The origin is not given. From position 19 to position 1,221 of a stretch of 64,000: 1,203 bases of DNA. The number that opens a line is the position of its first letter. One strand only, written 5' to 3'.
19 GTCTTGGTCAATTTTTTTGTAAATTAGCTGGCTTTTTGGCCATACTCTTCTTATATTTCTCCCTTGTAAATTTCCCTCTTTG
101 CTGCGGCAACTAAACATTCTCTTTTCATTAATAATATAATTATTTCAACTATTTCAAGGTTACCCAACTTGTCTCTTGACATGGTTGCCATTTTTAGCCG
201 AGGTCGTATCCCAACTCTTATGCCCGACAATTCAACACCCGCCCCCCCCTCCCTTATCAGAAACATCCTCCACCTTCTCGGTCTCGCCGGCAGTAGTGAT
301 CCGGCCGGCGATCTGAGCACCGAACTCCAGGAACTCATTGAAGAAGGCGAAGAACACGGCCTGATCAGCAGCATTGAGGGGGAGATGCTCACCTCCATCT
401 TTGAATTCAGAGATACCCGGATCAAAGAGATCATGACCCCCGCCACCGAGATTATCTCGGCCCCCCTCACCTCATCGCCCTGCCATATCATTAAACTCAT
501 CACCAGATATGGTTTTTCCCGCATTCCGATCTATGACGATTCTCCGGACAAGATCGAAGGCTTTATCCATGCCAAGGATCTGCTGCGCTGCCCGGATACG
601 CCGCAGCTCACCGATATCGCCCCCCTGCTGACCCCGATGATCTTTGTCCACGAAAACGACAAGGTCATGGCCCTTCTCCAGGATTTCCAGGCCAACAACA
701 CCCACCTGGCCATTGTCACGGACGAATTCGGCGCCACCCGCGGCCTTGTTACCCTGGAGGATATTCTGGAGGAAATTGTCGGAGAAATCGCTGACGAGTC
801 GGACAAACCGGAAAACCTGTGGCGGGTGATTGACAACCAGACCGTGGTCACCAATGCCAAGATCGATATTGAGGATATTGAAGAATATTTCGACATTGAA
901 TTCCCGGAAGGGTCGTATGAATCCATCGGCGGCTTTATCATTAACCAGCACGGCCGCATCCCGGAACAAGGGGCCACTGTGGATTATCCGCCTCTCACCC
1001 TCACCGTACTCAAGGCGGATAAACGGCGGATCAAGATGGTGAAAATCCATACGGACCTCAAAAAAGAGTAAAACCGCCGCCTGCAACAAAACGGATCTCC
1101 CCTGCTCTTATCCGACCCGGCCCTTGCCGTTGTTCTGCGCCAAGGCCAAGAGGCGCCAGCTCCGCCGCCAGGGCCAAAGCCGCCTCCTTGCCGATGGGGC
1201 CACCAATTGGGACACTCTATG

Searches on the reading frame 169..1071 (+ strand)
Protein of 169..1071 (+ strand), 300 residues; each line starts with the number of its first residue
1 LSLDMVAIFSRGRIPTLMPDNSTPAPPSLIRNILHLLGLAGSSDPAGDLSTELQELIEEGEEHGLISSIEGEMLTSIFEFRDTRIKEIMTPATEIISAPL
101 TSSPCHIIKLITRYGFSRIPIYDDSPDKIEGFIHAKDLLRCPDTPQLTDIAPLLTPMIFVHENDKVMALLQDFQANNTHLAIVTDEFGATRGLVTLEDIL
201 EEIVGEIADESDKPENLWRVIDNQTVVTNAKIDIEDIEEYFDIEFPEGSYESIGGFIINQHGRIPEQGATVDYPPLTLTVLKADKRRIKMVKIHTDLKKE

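Call 55: search_protein_families(library=pfam, proteins=[window:169-1071:+], max_evalue=0.001)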
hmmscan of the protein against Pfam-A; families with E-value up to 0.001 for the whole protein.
window:169-1071:+ (300 aa): 2 families
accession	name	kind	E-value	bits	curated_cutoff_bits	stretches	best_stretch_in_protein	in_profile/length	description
PF03471.22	CorC_HlyC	-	2.6e-22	79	27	1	220-294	2-78/81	Transporter associated domain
PF00571.33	CBS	-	3.2e-16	59.8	24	2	85-140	1-53/57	CBS domain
